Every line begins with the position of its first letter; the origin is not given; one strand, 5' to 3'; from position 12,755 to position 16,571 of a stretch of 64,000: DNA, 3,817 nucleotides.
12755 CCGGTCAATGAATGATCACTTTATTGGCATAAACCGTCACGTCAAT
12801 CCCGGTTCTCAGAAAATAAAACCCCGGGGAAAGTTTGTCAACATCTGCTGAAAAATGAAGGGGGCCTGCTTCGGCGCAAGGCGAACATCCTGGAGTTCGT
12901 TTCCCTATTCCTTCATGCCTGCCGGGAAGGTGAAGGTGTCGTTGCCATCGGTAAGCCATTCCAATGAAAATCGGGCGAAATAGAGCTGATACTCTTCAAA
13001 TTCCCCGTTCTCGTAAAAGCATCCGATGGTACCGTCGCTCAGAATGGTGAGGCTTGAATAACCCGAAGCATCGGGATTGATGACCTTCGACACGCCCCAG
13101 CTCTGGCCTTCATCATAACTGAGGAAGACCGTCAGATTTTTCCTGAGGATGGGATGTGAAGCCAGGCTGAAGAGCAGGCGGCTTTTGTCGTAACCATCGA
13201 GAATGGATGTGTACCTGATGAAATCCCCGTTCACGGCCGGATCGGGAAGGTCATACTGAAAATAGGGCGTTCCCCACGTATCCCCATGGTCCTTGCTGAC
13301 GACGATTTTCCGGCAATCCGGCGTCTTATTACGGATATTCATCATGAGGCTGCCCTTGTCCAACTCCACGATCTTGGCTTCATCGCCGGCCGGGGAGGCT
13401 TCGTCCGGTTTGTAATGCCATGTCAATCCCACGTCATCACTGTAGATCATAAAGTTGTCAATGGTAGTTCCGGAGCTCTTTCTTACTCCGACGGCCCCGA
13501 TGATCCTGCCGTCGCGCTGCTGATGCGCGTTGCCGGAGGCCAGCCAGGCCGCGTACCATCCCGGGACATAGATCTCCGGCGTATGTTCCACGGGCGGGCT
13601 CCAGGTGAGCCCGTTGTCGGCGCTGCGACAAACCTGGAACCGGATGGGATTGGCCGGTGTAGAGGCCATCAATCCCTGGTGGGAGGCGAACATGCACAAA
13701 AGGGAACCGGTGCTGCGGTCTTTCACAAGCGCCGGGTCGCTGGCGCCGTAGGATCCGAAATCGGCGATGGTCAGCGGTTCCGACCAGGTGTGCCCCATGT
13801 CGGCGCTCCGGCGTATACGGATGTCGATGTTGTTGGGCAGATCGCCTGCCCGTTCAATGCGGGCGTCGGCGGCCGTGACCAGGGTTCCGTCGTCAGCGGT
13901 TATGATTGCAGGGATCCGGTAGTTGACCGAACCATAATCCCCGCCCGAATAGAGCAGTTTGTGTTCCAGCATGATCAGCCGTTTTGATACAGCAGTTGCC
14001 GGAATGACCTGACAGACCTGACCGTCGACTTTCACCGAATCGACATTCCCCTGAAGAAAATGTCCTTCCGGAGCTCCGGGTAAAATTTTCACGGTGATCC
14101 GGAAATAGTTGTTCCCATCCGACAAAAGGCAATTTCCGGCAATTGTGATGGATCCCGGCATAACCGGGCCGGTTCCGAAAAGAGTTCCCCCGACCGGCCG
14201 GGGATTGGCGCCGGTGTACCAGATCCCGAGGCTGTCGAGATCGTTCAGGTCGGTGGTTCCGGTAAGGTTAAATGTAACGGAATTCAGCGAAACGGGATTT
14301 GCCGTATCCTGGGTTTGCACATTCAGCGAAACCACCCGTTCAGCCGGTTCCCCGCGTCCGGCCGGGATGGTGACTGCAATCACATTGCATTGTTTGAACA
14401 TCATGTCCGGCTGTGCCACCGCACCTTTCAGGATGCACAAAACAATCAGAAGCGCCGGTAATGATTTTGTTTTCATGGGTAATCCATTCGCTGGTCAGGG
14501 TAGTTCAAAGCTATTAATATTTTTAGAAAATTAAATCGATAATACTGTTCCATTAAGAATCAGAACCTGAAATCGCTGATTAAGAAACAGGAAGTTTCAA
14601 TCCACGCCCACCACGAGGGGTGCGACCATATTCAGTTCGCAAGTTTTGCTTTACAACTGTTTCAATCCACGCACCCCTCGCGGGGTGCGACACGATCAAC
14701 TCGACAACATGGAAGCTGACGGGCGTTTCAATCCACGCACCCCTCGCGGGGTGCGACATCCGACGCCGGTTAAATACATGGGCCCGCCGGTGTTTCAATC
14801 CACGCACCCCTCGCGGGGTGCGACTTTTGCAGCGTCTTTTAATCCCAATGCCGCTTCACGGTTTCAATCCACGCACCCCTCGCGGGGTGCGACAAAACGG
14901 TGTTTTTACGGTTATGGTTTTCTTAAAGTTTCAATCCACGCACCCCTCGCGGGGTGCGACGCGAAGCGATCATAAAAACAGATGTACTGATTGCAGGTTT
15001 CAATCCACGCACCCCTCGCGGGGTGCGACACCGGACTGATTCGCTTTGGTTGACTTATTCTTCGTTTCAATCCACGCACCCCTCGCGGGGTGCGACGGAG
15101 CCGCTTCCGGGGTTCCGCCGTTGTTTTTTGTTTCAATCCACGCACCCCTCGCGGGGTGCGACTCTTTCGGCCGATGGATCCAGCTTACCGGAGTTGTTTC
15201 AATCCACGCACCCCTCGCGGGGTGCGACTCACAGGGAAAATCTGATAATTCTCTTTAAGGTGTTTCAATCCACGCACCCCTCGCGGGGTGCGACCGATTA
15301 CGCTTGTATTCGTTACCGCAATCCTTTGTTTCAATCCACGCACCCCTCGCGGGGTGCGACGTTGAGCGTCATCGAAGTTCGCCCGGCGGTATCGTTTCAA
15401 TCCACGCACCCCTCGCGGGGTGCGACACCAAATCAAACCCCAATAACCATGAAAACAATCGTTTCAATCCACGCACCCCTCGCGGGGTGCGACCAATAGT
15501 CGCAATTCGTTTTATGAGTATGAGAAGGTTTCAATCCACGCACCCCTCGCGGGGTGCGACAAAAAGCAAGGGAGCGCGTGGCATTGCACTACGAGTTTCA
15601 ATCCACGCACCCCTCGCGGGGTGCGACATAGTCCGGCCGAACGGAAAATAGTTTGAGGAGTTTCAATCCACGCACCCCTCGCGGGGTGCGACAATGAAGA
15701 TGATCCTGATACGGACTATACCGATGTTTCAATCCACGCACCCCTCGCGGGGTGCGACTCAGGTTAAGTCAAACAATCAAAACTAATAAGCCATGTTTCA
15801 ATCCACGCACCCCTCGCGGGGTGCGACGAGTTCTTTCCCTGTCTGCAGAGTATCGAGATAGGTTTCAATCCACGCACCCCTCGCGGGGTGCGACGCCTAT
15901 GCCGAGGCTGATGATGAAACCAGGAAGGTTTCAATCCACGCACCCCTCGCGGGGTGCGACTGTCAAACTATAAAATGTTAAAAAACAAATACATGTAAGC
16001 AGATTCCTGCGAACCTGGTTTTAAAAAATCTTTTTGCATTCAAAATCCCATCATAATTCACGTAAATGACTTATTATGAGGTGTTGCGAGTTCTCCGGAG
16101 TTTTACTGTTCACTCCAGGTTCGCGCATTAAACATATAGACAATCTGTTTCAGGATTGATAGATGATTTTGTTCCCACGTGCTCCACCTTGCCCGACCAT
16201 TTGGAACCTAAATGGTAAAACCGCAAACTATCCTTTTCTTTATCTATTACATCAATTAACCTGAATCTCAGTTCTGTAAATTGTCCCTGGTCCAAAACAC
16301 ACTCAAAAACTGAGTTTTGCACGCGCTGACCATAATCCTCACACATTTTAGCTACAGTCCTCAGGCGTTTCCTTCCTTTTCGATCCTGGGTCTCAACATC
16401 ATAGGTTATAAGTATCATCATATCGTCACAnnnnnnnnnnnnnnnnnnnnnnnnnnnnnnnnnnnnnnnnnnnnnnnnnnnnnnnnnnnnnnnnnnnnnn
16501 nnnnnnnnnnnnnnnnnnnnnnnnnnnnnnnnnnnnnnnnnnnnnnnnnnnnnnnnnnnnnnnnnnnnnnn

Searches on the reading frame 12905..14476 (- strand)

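Call 3: search_protein_families(library=pfam, proteins=[window:12905-14476:-])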
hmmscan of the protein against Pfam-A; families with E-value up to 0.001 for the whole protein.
window:12905-14476:- (523 aa): 5 families
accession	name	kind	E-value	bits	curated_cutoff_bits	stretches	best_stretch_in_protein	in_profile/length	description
PF13088.12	BNR_2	-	3.4e-26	92.7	31.4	1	211-485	10-276/277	BNR repeat-like domain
PF14873.11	BNR_assoc_N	-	3e-12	46.9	25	1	32-153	6-152/153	N-terminal domain of BNR-repeat neuraminidase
PF13859.12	BNR_3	-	7.1e-12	45.8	27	1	189-486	2-305/308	BNR repeat-like domain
PF02012.26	BNR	-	9.1e-08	31.4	27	0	285-294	3-12/12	BNR/Asp-box repeat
PF15902.12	Sortilin-Vps10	-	7e-05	22.2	33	0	327-407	365-437/446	Sortilin, neurotensin receptor 3,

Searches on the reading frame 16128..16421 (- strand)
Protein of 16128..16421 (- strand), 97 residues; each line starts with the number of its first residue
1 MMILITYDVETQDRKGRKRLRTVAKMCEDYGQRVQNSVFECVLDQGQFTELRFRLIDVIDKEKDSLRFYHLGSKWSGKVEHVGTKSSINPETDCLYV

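Call 3: search_protein_families(library=pfam, proteins=[window:16128-16421:-])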
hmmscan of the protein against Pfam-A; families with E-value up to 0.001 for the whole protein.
window:16128-16421:- (97 aa): 1 family
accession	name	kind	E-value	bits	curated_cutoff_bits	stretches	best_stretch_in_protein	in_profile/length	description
PF09827.14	CRISPR_Cas2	-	2.6e-27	95.2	23.8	1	1-78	1-73/74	CRISPR associated protein Cas2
